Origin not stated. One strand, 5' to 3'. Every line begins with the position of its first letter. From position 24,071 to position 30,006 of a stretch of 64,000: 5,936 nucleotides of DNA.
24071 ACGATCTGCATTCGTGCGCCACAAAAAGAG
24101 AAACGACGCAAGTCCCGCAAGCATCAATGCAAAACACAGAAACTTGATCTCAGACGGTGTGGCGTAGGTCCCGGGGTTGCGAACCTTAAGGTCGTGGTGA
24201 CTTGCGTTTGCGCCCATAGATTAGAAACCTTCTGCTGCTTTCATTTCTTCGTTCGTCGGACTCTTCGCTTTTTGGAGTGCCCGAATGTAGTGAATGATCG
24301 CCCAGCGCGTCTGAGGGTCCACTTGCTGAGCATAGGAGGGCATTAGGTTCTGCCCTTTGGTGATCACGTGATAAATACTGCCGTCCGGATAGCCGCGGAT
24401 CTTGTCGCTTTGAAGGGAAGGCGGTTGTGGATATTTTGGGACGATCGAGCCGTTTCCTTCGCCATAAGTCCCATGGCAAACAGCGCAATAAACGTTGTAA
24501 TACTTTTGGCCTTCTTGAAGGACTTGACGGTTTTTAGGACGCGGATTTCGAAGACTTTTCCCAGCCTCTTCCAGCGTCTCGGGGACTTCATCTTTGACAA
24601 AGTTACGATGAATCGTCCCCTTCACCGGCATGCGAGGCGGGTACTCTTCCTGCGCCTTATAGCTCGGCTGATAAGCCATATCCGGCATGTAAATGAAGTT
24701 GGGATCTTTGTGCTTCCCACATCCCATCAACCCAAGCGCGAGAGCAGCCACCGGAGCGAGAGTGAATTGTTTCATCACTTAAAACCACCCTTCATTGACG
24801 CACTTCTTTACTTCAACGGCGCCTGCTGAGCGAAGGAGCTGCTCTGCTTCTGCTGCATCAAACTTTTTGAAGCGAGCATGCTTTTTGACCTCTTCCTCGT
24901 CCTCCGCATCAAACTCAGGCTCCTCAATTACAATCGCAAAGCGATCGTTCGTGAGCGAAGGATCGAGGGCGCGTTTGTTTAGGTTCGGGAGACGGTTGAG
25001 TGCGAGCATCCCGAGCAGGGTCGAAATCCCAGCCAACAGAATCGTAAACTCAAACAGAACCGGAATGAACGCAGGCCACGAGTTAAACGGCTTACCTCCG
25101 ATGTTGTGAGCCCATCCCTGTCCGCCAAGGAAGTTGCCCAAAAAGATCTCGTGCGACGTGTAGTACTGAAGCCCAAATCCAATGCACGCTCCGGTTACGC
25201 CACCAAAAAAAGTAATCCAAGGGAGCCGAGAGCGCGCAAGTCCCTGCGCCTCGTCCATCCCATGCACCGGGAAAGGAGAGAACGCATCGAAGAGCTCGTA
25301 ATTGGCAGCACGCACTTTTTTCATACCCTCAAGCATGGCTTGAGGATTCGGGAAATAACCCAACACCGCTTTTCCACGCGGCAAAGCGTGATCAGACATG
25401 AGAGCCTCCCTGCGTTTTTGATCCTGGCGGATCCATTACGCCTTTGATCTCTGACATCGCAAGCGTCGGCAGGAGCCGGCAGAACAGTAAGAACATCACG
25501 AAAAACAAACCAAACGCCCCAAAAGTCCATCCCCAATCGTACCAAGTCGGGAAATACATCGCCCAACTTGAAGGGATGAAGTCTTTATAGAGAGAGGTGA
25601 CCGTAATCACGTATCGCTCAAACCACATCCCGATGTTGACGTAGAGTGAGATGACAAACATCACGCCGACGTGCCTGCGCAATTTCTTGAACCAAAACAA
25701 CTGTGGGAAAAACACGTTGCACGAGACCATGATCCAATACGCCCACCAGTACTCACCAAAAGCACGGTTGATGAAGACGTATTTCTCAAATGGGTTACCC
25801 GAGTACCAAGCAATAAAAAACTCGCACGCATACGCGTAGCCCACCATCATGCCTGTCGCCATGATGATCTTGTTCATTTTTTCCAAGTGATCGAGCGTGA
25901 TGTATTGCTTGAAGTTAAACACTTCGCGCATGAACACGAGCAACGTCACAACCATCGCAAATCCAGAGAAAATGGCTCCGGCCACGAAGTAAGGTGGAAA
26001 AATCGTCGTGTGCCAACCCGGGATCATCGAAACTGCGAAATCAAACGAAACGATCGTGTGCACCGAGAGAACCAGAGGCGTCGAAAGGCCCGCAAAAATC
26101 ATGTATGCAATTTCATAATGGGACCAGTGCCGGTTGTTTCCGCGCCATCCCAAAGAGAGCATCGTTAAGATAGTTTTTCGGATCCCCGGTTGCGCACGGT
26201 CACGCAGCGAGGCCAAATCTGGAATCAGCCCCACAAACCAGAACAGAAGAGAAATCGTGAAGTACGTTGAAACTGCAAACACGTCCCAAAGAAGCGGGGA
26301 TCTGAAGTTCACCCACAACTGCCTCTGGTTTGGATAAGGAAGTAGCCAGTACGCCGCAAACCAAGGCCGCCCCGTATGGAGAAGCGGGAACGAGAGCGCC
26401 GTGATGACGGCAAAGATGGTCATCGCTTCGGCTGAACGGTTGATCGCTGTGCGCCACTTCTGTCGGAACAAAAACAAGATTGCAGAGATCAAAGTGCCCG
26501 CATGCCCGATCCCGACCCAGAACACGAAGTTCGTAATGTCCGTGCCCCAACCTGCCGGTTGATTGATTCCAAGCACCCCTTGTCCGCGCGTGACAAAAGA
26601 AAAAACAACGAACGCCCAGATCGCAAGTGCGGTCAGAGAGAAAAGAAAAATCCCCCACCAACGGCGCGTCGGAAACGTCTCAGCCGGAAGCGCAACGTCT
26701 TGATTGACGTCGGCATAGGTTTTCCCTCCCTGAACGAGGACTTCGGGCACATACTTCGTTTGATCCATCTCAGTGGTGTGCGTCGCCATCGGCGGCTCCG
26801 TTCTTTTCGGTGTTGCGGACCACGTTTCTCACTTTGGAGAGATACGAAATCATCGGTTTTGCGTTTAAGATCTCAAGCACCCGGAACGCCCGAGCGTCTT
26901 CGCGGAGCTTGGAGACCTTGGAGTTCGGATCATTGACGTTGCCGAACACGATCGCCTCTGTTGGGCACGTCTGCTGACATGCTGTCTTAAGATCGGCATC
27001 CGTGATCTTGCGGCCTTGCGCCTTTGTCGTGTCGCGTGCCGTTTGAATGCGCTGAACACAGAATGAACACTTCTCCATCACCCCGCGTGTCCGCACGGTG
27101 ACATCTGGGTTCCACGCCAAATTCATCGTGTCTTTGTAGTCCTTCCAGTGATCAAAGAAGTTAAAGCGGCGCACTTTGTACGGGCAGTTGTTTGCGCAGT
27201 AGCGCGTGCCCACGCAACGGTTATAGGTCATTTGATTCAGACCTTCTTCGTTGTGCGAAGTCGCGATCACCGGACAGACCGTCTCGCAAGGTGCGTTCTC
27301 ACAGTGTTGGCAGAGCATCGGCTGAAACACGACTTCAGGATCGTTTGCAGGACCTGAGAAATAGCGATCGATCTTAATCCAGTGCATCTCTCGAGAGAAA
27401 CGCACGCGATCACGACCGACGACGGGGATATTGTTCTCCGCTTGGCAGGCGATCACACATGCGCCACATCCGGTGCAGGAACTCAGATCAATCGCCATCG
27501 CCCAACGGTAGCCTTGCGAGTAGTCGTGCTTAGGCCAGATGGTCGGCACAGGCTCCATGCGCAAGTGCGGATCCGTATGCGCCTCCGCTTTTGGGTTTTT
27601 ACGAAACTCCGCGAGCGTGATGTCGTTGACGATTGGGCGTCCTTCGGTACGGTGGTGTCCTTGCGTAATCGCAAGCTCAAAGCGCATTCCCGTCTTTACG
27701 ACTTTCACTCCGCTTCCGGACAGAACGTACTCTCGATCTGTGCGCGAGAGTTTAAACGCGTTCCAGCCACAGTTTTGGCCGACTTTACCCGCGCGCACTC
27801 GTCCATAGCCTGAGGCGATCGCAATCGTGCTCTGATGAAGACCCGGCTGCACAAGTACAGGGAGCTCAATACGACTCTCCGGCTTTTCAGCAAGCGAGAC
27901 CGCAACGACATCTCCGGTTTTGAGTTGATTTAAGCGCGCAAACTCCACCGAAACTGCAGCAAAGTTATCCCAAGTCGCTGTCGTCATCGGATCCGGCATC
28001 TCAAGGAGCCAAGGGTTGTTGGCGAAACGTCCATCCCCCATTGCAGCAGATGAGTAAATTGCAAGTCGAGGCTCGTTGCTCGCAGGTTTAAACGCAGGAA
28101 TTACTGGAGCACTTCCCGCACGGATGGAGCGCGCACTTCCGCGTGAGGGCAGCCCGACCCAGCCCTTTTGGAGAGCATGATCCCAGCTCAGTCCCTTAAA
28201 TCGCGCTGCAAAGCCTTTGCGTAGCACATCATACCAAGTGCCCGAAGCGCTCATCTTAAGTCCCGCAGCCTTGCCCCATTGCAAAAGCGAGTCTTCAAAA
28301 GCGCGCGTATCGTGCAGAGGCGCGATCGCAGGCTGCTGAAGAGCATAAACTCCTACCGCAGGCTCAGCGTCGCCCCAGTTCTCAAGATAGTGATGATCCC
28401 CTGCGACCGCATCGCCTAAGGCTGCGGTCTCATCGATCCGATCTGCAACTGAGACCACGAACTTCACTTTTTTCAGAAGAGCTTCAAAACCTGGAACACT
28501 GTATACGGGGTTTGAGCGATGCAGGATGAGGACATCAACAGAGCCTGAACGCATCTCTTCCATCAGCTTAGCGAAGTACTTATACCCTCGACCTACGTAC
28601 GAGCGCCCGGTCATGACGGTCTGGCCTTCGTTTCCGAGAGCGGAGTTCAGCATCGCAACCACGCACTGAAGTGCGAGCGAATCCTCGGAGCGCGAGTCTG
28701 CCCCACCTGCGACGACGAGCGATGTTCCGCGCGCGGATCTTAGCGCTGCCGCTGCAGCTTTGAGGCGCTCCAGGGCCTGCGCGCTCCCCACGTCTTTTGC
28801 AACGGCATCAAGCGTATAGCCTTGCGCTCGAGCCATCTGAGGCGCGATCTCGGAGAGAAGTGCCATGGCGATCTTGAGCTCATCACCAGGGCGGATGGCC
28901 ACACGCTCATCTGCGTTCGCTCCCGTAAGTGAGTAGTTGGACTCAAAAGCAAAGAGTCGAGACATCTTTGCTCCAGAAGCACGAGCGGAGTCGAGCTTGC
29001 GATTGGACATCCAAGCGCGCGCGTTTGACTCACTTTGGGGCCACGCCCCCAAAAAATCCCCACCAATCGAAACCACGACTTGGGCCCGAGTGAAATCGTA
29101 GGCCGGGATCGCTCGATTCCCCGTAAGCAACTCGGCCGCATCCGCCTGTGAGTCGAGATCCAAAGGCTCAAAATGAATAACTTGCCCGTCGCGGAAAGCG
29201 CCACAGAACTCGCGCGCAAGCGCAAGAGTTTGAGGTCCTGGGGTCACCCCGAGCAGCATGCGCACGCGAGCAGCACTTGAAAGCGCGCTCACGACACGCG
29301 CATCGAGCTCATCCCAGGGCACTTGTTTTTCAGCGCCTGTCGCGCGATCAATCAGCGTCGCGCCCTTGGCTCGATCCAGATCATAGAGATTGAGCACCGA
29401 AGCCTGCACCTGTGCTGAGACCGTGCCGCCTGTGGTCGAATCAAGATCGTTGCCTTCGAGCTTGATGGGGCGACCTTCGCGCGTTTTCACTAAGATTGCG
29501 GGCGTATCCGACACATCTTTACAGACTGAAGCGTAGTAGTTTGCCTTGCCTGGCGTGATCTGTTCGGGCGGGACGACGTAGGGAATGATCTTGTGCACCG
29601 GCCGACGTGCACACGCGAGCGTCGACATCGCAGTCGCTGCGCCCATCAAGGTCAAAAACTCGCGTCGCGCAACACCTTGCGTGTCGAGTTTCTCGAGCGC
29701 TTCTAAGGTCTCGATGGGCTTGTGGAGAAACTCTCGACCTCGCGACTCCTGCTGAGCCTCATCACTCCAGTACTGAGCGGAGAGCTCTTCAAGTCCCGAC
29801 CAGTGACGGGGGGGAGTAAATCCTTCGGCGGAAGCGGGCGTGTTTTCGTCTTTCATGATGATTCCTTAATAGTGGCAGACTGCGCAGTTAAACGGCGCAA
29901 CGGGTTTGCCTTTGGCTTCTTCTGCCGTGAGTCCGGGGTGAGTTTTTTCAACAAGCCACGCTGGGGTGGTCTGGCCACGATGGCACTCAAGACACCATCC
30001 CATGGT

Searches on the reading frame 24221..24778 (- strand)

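Call 9: search_protein_families(library=pfam, proteins=[window:24221-24778:-], max_evalue=0.0001)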
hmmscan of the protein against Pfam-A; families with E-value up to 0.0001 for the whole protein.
window:24221-24778:- (185 aa): 2 families
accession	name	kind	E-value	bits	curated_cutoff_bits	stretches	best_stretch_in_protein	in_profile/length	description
PF13442.11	Cytochrome_CBB3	-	1.8e-13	51.1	27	1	87-165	3-68/68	Cytochrome C oxidase, cbb3-type, subunit III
PF00034.26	Cytochrom_C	-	1.1e-07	33.6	21.3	1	88-168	2-89/90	Cytochrome c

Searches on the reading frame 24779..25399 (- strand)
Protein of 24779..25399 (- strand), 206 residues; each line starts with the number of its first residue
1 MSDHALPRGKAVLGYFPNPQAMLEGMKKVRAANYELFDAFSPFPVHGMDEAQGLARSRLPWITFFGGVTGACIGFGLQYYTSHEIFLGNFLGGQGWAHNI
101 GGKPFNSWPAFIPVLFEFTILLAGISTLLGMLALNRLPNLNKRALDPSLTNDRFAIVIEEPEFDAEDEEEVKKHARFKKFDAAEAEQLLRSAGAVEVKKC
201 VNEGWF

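Call 9: search_protein_families(library=pfam, proteins=[window:24779-25399:-], max_evalue=0.0001)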
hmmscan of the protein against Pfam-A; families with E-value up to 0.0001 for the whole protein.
window:24779-25399:- (206 aa): 1 family
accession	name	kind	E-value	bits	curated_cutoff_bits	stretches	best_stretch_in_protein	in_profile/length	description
PF11821.13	ActD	-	4.6e-53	179.8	25.7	1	11-197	2-168/170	Alternative complex III, ActD subunit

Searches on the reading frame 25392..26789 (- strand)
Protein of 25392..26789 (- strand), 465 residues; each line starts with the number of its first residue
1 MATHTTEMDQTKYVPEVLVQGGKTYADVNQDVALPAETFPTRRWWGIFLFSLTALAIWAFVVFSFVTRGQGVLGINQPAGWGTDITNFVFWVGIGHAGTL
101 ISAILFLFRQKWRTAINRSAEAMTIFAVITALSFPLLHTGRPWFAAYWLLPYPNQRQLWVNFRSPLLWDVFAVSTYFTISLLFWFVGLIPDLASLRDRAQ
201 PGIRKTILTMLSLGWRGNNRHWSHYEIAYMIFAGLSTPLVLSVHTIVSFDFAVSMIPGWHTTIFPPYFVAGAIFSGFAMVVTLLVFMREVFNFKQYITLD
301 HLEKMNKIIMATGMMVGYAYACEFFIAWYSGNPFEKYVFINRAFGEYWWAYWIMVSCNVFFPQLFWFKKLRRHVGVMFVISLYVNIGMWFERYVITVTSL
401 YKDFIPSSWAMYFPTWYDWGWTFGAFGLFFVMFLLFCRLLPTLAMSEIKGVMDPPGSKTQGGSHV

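Call 9: search_protein_families(library=pfam, proteins=[window:25392-26789:-], max_evalue=0.0001)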
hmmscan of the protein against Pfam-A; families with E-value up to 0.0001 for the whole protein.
window:25392-26789:- (465 aa): 1 family
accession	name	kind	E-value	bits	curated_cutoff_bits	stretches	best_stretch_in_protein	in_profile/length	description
PF03916.19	NrfD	-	8.9e-22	78.5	25.8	1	74-399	4-308/313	Polysulphide reductase, NrfD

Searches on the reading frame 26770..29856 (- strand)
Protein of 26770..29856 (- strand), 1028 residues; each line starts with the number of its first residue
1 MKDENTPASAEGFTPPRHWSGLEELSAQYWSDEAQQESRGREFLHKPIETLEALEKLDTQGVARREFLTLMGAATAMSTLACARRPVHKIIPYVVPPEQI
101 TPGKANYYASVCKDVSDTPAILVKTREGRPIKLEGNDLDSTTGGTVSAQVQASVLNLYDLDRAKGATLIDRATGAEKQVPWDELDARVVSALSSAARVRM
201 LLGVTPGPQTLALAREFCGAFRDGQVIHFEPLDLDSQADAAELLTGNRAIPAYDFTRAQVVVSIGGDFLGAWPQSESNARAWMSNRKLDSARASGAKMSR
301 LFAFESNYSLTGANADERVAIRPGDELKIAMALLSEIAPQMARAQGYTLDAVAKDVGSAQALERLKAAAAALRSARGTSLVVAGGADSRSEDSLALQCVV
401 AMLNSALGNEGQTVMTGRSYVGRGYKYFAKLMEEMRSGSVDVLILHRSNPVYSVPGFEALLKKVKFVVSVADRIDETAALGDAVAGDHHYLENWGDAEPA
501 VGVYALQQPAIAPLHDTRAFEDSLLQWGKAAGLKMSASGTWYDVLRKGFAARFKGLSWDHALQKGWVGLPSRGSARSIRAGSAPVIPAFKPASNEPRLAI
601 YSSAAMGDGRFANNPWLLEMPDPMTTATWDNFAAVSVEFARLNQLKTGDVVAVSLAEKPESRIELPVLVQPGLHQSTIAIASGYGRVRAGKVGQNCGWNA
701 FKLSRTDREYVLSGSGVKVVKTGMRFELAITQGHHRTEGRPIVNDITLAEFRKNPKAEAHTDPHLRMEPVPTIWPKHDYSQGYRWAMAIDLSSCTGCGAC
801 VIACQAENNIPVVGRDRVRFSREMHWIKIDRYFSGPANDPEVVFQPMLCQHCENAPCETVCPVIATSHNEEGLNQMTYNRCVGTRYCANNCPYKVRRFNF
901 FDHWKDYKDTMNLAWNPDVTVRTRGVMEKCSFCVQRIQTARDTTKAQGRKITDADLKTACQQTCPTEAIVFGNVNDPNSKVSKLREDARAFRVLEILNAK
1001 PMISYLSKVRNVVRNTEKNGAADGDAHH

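Call 9: search_protein_families(library=pfam, proteins=[window:26770-29856:-], max_evalue=0.0001)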
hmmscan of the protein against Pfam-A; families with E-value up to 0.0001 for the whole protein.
window:26770-29856:- (1028 aa): 7 families
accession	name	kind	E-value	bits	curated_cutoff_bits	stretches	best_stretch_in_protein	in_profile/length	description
PF12838.12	Fer4_7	-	1.3e-13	51.6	27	2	793-863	1-50/52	4Fe-4S dicluster domain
PF13247.11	Fer4_11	-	4.5e-11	43.3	26.2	1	842-899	3-62/100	4Fe-4S dicluster domain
PF13237.11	Fer4_10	-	1.6e-06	28.3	25.5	0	842-892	2-53/53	4Fe-4S dicluster domain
PF12837.12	Fer4_6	-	2.2e-06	27.8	25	0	788-804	3-19/24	4Fe-4S binding domain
PF13183.11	Fer4_8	-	6.7e-06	27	27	0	791-863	2-66/68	4Fe-4S dicluster domain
PF12797.12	Fer4_2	-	1.8e-05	24.8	24.5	1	785-805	1-21/22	4Fe-4S binding domain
PF25160.1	LdpA_Fe-S-bd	-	2e-05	24.7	27.6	0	854-894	6-41/49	LdpA Fe-S cluster-binding domain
